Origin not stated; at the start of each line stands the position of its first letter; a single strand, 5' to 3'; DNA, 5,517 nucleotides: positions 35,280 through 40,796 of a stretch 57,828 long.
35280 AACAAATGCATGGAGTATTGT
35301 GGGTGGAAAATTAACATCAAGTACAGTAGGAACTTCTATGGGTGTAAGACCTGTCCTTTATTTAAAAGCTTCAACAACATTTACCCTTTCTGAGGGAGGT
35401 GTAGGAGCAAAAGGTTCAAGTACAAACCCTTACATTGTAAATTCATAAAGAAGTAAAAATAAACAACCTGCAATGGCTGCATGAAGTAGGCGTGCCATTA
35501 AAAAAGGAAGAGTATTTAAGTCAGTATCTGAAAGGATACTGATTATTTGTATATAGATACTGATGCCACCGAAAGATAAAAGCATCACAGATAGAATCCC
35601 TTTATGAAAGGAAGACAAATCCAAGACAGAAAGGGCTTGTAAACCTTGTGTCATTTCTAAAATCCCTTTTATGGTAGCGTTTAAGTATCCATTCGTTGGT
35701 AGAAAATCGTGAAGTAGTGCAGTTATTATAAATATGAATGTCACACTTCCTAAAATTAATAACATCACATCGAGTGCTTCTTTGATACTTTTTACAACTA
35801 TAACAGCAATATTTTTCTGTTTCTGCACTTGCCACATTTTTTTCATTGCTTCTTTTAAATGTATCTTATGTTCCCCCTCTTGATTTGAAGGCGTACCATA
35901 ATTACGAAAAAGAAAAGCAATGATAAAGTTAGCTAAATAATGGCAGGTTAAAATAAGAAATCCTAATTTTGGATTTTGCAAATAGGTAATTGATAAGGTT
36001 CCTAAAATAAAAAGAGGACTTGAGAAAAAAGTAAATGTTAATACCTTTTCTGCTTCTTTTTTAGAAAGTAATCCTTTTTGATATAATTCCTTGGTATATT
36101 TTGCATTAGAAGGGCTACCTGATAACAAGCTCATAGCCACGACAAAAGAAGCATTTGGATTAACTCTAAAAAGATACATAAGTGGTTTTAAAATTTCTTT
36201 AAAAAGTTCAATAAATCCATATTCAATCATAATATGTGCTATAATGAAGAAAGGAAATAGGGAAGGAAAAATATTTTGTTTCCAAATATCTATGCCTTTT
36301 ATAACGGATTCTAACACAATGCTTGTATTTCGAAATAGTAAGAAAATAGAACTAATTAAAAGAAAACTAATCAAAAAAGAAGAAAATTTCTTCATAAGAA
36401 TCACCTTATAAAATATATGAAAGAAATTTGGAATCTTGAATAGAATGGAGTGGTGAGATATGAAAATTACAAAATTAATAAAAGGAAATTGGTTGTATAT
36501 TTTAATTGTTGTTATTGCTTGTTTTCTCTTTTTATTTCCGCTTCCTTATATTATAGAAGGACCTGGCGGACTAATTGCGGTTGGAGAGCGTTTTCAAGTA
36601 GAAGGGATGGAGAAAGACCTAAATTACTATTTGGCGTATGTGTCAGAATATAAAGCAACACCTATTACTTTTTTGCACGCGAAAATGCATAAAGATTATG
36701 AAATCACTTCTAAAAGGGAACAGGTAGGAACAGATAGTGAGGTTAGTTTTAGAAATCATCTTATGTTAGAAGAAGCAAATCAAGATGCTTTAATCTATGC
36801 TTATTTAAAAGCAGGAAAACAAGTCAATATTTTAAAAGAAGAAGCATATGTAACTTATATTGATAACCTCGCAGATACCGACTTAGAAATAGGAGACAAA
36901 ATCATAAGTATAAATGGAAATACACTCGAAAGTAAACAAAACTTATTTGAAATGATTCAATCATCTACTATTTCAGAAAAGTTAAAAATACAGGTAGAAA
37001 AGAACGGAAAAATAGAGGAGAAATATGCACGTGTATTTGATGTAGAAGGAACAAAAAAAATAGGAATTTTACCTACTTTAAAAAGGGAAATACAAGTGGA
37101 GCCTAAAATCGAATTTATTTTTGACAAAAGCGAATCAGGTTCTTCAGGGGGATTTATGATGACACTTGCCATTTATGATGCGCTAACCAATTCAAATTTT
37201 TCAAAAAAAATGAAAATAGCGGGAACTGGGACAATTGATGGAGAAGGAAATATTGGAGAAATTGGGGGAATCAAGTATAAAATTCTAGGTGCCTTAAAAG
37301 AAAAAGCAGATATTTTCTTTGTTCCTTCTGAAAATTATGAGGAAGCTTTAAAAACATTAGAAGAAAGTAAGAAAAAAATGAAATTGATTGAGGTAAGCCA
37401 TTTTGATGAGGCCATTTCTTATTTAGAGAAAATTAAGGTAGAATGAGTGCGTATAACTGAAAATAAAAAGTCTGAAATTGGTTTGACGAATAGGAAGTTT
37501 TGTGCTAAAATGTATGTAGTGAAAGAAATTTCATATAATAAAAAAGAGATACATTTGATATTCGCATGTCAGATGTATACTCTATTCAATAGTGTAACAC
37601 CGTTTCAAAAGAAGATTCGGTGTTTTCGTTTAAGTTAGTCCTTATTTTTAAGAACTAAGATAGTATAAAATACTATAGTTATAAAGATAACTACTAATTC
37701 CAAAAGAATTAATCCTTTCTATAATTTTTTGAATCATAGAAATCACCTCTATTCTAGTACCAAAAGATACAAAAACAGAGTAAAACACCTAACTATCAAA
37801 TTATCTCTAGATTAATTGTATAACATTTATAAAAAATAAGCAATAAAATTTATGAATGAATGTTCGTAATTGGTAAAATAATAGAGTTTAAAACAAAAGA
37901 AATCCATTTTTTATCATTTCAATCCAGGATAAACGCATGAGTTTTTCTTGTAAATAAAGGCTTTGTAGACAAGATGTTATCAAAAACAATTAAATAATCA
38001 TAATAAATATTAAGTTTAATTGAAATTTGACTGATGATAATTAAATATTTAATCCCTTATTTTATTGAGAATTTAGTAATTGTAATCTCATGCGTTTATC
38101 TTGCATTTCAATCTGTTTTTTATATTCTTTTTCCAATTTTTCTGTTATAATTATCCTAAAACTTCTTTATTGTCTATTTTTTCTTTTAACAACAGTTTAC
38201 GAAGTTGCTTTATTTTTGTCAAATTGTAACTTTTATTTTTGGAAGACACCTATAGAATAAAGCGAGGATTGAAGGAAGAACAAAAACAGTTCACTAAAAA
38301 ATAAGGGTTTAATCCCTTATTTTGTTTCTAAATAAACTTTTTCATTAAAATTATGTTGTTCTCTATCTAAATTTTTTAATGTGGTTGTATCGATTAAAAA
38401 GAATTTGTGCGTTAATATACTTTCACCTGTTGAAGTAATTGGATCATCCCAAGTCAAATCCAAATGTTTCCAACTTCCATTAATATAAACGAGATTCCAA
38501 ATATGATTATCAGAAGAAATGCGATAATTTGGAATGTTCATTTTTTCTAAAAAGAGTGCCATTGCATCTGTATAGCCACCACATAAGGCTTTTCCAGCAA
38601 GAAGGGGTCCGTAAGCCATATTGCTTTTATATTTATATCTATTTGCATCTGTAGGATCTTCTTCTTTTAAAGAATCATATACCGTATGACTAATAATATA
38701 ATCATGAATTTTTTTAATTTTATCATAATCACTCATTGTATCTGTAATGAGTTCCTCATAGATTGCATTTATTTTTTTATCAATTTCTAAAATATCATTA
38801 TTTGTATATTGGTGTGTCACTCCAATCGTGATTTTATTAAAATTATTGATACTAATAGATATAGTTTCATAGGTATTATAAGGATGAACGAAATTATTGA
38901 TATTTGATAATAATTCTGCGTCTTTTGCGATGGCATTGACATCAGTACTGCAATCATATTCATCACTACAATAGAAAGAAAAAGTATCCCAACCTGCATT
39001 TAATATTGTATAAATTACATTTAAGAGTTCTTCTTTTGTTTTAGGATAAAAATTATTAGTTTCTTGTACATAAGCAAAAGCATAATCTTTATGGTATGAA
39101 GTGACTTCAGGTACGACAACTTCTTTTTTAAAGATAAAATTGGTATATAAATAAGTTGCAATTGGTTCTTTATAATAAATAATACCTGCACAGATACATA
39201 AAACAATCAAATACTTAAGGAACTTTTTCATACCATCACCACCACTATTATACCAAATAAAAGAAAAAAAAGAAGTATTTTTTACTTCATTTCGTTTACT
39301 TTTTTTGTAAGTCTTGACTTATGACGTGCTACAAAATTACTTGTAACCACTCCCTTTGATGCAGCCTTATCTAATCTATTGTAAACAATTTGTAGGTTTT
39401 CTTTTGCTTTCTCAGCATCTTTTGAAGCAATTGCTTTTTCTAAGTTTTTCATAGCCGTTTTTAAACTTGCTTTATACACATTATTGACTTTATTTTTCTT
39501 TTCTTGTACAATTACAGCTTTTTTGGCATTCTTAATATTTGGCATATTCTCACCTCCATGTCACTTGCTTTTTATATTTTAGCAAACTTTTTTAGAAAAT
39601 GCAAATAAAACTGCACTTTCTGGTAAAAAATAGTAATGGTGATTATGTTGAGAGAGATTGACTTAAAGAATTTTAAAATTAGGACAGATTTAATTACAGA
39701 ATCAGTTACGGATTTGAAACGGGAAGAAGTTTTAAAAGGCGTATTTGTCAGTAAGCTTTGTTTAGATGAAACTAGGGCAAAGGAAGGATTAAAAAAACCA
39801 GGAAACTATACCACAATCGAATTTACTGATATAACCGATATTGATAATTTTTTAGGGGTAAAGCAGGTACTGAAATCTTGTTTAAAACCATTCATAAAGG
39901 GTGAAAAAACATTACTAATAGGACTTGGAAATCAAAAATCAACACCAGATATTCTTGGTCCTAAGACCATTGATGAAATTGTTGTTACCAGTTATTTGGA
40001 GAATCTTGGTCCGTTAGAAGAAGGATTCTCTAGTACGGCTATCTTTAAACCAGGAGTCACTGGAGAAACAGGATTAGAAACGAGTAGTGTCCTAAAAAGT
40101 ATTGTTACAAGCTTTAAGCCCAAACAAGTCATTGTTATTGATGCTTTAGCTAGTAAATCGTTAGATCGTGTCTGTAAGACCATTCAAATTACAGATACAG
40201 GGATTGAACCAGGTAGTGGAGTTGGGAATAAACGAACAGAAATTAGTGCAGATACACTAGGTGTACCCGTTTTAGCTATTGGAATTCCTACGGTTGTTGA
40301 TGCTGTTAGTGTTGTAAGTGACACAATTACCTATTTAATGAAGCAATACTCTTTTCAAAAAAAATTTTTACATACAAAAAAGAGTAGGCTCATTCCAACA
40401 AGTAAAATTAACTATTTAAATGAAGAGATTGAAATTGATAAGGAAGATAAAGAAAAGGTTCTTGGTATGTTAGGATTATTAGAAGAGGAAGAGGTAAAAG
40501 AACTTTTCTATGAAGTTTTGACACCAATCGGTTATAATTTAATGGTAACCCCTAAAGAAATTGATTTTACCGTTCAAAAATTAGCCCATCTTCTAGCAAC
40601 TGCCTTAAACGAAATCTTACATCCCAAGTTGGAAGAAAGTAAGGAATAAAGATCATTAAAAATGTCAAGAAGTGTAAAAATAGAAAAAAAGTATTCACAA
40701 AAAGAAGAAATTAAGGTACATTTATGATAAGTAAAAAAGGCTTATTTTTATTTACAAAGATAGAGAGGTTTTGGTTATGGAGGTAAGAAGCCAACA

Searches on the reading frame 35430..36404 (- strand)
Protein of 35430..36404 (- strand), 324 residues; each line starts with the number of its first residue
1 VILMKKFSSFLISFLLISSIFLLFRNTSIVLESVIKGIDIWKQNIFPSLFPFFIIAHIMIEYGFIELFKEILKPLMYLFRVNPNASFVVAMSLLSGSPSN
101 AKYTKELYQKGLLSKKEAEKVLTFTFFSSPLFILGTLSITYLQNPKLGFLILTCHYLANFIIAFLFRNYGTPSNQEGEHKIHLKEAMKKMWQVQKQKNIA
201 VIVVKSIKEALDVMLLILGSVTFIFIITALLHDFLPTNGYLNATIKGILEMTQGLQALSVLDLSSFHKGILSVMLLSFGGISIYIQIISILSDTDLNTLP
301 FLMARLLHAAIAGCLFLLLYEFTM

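Call 37: search_protein_families(library=pfam, proteins=[window:35430-36404:-], max_evalue=0.00001)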
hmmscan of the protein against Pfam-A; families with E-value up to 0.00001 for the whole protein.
window:35430-36404:- (324 aa): 1 family
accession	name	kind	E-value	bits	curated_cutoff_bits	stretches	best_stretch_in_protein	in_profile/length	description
PF07670.19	Gate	-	5.4e-08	33.7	29.6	1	44-132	3-91/104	Nucleoside recognition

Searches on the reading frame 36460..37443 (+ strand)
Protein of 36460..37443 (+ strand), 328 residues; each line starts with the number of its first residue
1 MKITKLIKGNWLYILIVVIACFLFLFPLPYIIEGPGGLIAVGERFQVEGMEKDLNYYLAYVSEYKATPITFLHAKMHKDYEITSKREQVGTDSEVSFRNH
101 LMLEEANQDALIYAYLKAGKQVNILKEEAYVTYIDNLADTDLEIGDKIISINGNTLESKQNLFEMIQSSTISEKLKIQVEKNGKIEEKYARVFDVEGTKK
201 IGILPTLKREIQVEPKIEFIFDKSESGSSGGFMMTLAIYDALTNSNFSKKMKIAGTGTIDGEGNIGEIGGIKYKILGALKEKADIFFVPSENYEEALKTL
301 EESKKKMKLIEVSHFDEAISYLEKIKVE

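Call 37: search_protein_families(library=pfam, proteins=[window:36460-37443:+], max_evalue=0.00001)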
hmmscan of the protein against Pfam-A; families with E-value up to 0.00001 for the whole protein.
window:36460-37443:+ (328 aa): 2 families
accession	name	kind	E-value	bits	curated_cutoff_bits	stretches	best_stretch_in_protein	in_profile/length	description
PF05362.19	Lon_C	-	4.8e-12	46.3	21.1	1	226-320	108-200/205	Lon protease (S16) C-terminal proteolytic domain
PF13180.12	PDZ_2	-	4.2e-06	27.4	27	1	125-186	10-74/80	PDZ domain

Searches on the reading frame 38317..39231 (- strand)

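Call 37: search_protein_families(library=pfam, proteins=[window:38317-39231:-], max_evalue=0.00001)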
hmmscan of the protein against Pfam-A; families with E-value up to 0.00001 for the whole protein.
window:38317-39231:- (304 aa): 1 family
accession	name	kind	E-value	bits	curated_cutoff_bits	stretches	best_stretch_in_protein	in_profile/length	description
PF01841.26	Transglut_core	-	7.8e-07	29.8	23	1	159-258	5-107/108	Transglutaminase-like superfamily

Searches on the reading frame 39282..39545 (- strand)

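Call 48: search_protein_families(library=pfam, proteins=[window:39282-39545:-], max_evalue=0.001)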
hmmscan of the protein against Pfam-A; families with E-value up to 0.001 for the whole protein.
window:39282-39545:- (87 aa): 1 family
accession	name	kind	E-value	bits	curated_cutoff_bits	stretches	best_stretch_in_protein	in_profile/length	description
PF01649.23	Ribosomal_S20p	-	2.8e-22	79.6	29.5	1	2-84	1-83/83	Ribosomal protein S20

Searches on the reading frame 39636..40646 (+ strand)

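Call 37: search_protein_families(library=pfam, proteins=[window:39636-40646:+], max_evalue=0.00001)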
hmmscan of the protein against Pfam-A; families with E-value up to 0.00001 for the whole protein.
window:39636-40646:+ (337 aa): 2 families
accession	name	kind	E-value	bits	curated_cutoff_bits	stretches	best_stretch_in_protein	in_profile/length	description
PF03418.19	Peptidase_A25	-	1.3e-91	307.7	27.8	1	29-335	27-347/353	Germination protease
PF06866.16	DUF1256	-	4.1e-06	26.8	27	0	151-200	76-123/164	Protein of unknown function (DUF1256)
